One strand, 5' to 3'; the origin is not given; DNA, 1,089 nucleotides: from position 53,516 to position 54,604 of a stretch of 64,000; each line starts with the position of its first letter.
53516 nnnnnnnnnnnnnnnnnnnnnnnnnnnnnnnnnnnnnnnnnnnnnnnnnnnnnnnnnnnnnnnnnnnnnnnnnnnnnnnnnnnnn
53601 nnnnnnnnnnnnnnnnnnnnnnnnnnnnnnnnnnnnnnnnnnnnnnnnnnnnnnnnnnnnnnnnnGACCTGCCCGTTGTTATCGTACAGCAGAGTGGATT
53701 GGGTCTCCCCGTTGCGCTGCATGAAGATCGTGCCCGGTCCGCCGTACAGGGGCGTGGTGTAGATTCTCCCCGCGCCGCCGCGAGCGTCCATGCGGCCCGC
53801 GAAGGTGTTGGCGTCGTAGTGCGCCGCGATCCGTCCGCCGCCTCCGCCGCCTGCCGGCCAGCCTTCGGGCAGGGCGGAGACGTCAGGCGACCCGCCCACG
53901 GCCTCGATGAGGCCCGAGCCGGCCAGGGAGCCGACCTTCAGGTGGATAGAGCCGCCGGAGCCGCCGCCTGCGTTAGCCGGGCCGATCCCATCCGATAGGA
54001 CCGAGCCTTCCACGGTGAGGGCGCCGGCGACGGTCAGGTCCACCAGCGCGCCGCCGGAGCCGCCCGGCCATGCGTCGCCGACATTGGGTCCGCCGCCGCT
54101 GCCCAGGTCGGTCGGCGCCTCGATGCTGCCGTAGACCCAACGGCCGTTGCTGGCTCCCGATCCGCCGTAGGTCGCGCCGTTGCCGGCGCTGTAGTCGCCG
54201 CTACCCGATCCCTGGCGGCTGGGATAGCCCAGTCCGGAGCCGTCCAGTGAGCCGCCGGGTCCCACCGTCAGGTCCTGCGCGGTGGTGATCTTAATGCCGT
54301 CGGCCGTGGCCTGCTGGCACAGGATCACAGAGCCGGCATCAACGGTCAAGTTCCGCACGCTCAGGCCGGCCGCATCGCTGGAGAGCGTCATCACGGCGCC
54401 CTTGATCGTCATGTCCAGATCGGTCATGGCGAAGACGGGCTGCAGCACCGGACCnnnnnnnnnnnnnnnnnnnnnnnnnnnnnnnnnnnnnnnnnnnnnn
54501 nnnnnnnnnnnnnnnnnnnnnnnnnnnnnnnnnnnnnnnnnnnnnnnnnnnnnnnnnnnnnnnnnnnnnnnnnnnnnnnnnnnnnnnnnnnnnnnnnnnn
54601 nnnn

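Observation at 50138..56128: Giant secreted protein with six glycine-rich modules locked to an exact 263-aa (789-bp) period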

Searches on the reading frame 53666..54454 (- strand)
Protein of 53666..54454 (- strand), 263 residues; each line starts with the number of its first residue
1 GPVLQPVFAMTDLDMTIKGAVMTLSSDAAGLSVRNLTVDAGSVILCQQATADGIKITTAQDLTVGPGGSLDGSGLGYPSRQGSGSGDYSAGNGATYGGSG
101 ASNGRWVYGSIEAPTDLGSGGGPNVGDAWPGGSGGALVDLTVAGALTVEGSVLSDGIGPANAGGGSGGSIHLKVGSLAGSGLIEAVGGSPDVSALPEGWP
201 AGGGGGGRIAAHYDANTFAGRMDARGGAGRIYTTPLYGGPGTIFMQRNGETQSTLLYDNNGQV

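Call 16: search_protein_families(library=pfam, alignment_id=A1, max_evalue=10)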
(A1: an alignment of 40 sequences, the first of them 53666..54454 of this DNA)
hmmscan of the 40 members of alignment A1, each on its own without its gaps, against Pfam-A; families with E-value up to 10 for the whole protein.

A. member 1, window:53666-54454:- (263 aa): 0 families

B. families by the number of members that match (of 40 scanned): 10 families
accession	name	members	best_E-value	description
PF18886.6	DUF5649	1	0.0011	Repeats of unknown function (DUF5649)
PF15318.11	Bclt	1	0.046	Putative Bcl-2 like protein of testis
PF06497.16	Baculo_Ac102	1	0.12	Baculovirus Ac102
PF08175.17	SspO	1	0.23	Small acid-soluble spore protein O family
PF11089.13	SyrA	1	0.24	Exopolysaccharide production repressor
PF24952.1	DUF7761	1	0.25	Domain of unknown function (DUF7761)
PF04371.20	PAD_porph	1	0.41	Porphyromonas-type peptidyl-arginine deiminase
PF06715.18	Gp5_C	1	0.7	Gp5 C-terminal repeat (3 copies)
PF16208.10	Keratin_2_head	1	3.7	Keratin type II head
PF02237.23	BPL_C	1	3.7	Biotin protein ligase C terminal domain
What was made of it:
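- No Pfam Gly_rich hit appears among 40 modules at E <= 10 (call 16).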

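Call 17: search_solved_structures(query=A1, max_evalue=10, show_alignments=2)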
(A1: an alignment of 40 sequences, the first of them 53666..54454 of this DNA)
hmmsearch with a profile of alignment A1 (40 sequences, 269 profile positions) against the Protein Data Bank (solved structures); distinct sequences matched with E-value up to 10: 0.
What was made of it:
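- On ALK/LTK-type glycine-rich domain (Pfam Gly_rich PF12810): The profile against PDB sequences gives 0 hits at E<=10 (call 17).
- There is no PDB sequence hit at E <= 10 (call 17).
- Tried and rejected: PDB by sequence profile: 0 hits at E<=10 (call 17).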

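Call 21: predict_structure(alignment_id=A1)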
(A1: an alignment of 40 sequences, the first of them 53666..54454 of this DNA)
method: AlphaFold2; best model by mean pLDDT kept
length: 263 residues; sequences in the alignment: 40
mean_pLDDT: 96.4   pTM: 0.93
mean pLDDT of the five models: 96.4, 96.2, 95.9, 96.0, 94.4
residues with pLDDT >= 90: 251; 70-90: 11; 50-70: 1; < 50: 0
segments of 3 or more residues with pLDDT < 50: none
pLDDT, mean of each block of 10 residues (from residue 1): 93 97 93 98 88 94 98 97 96 97 94 97 96 98 99 98 98 99 98 95 98 98 98 96 98 96 86
secondary structure, 60 per line:
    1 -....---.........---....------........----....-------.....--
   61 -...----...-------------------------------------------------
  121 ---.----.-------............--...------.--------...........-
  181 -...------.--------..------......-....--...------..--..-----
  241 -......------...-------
elements in order: E2-5 E9-17 E21-24 E31-38 E43-46 E54-58 E62-64 E69-71 E137-148 E151-153 E169-179 E182-184 E208-213 E215-218 E221-223 E242-247 E254-256
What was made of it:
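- AF2 single module, pLDDT 96.4, pTM 0.93 (call 21). A 65-residue stretch per module is modelled with high confidence (pLDDT 94-97) but has neither helix nor strand assignment (call 21).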

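Call 24: fold_search(model_id=the predicted structure, library=pdb)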
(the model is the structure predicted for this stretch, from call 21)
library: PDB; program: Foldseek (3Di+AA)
matches with E <= 10: 32; with E <= 0.001: 0
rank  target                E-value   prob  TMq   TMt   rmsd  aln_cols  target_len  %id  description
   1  4u49_A                4.1e-01  0.10  0.24  0.21  16.1       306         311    8  Crystal structure of Pectate Lyase Pel3 from Pectobacterium carotovorum with two monomers in the A.U (released 2015-08-05)
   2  8cpk_B                5.3e-01  0.06  0.18  0.14  14.6       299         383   13  Crystal structure of EtpA secretion domain from Enterotoxigenic Escherichia coli (released 2024-01-10)
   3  6tgf_E                6.5e-01  0.03  0.16  0.08  17.0       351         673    7  Pantoea stewartii WceF is a glycan biofilm modifying enzyme with a bacteriophage tailspike-like parallel beta-helix fo (released 2020-11-25)
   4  6tgf_F                9.9e-01  0.03  0.18  0.09  17.6       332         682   10  Pantoea stewartii WceF is a glycan biofilm modifying enzyme with a bacteriophage tailspike-like parallel beta-helix fo (released 2020-11-25)
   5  6tgf_D                1.1e+00  0.03  0.18  0.09  16.6       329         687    8  Pantoea stewartii WceF is a glycan biofilm modifying enzyme with a bacteriophage tailspike-like parallel beta-helix fo (released 2020-11-25)
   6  1k8f_A                1.3e+00  0.08  0.15  0.22  13.5       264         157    5  CRYSTAL STRUCTURE OF THE HUMAN C-TERMINAL CAP1-ADENYLYL CYCLASE ASSOCIATED PROTEIN (released 2003-07-01)
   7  1vh4_B                2.4e+00  0.01  0.10  0.07  19.8       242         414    9  Crystal structure of a stabilizer of iron transporter (released 2003-12-30)
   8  5ke1_B                2.5e+00  0.14  0.33  0.29  10.6       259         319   12  Structure of a C-terminal fragment of the IcsA/VirG passenger-domain (released 2017-03-15)
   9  6fm2_B                2.8e+00  0.02  0.12  0.17  13.3       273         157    5  CARP domain of mouse cyclase-associated protein 1 (CAP1) bound to ADP-actin (released 2018-05-16)
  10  5awg_E                3.1e+00  0.01  0.14  0.12  20.4       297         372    7  Crystal structure of Hg-bound SufB-SufC-SufD complex from Escherichia coli (released 2015-11-11)
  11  5awf_E                3.5e+00  0.01  0.15  0.12  18.9       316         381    8  Crystal structure of SufB-SufC-SufD complex from Escherichia coli (released 2015-11-11)
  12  5awg_F                3.7e+00  0.01  0.14  0.11  15.9       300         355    7  Crystal structure of Hg-bound SufB-SufC-SufD complex from Escherichia coli (released 2015-11-11)
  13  8cpk_A                4.8e+00  0.01  0.16  0.13  14.6       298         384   12  Crystal structure of EtpA secretion domain from Enterotoxigenic Escherichia coli (released 2024-01-10)
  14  7chu_A                4.8e+00  0.01  0.12  0.07  19.1       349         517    9  Geobacillus virus E2 - ORF18 (released 2021-04-14)
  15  8vbb_A                4.8e+00  0.01  0.12  0.05  15.9       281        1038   13  The secreted adhesin EtpA of Enterotoxigenic Escherichia coli in complex with the mouse mAb 1G05 (released 2024-09-04)
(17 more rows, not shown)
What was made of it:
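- The gp38 RBD of phage PP01 appears at E 5.3 in the PDB list (call 24).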

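Call 39: search_protein_representatives(alignment_id=A1)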
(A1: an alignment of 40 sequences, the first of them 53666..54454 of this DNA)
Query: 40 sequences, 269 profile positions. Proteins with E-value up to 0.001 (for the whole library): 15091; up to 1e-10: 10315; up to 1e-30: 5458. The best 150 are listed.
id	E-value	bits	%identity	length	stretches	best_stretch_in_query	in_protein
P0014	0.0e+00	1818.6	-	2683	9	2-268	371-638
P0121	0.0e+00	1670.9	-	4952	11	36-265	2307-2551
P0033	0.0e+00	1597.8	-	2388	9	8-268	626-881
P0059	0.0e+00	1577.2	-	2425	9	1-268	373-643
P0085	0.0e+00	1559.5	-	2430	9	1-268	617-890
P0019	0.0e+00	1553.0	-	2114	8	11-268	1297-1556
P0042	0.0e+00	1551.8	-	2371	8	22-266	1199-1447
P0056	0.0e+00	1520.0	-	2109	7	10-268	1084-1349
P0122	0.0e+00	1506.3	-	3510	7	6-268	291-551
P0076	0.0e+00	1474.9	-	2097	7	10-268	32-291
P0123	0.0e+00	1464.9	-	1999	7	21-268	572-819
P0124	0.0e+00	1435.3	-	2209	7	3-268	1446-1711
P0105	0.0e+00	1434.2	-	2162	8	3-268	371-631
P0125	0.0e+00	1429.2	-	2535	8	2-268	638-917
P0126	0.0e+00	1414.5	-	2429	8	1-268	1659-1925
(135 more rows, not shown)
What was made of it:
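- On Unnamed ~260-aa glycine-rich solenoid module family (this work): 15,091 cluster representatives match at E<=1e-3 and 10,315 at E<=1e-10 (call 39).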

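Call 43: fold_search(model_id=the predicted structure, library=viral)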
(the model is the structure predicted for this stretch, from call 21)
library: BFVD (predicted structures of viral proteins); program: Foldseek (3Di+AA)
matches with E <= 10: 136; with E <= 0.001: 2
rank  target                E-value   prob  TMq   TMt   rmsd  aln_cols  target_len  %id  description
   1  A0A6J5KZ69            3.3e-04  0.99  0.38  0.25  12.8       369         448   17  Uncharacterized protein [uncultured Caudovirales phage]
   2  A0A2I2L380            8.9e-04  0.99  0.42  0.25   9.7       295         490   19  Collagen-like protein [Orpheovirus IHUMI-LCC2]
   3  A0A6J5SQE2            1.9e-03  0.94  0.37  0.23  18.4       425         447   14  Uncharacterized protein [uncultured Caudovirales phage]
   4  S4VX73                4.1e-03  0.97  0.39  0.27  10.8       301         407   16  Collagen triple helix domain containing protein [Pandoravirus dulcis]
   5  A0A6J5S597            4.3e-03  0.92  0.35  0.27  16.7       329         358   16  Uncharacterized protein [uncultured Caudovirales phage]
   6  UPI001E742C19         4.3e-03  0.87  0.37  0.28  13.1       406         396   15  (no name look-up for this kind of identifier)
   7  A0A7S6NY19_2          6.2e-03  1.00  0.37  0.11  11.3       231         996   19  PA14 domain-containing protein [Bathycoccus sp. RCC716 virus 1]
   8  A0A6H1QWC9            1.5e-02  0.72  0.36  0.23  10.4       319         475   16  Uncharacterized protein (Fragment) [Ostreococcus mediterraneus virus 2]
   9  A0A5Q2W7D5            1.9e-02  0.85  0.41  0.21  11.8       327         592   19  (no name in the UniProt tables at hand)
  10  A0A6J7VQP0            6.6e-02  0.30  0.20  0.06  13.4       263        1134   11  Uncharacterized protein [uncultured Caudovirales phage]
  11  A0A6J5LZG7            2.3e-01  0.11  0.20  0.22  14.7       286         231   10  Uncharacterized protein [uncultured Caudovirales phage]
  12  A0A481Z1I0            3.8e-01  0.04  0.19  0.06  27.4       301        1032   14  Uncharacterized protein [Mimivirus LCMiAC02]
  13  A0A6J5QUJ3            4.0e-01  0.09  0.18  0.16  14.3       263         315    9  Uncharacterized protein [uncultured Caudovirales phage]
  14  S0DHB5                4.0e-01  0.02  0.13  0.11  20.2       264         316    7  Uncharacterized protein [Cotesia sesamiae Kitale bracovirus]
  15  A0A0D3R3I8            4.9e-01  0.07  0.15  0.21  13.1       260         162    8  Pentapeptide repeat-containing protein [Testudo hermanni ranavirus]
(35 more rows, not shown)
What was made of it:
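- There are weak BFVD fold hits (E 3e-4 to 1e-2, TM about 0.4) to uncharacterised glycine-rich phage and giant-virus proteins (call 43).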

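Call 65: search_dna_similar(query=window:53666-54454:-, collection=phages, mode=protein, max_evalue=0.001, max_rows=15)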
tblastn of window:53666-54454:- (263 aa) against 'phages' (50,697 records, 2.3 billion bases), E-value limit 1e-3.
No match.
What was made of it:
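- Tried and rejected: Phage relatives by tblastn: none (call 65).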
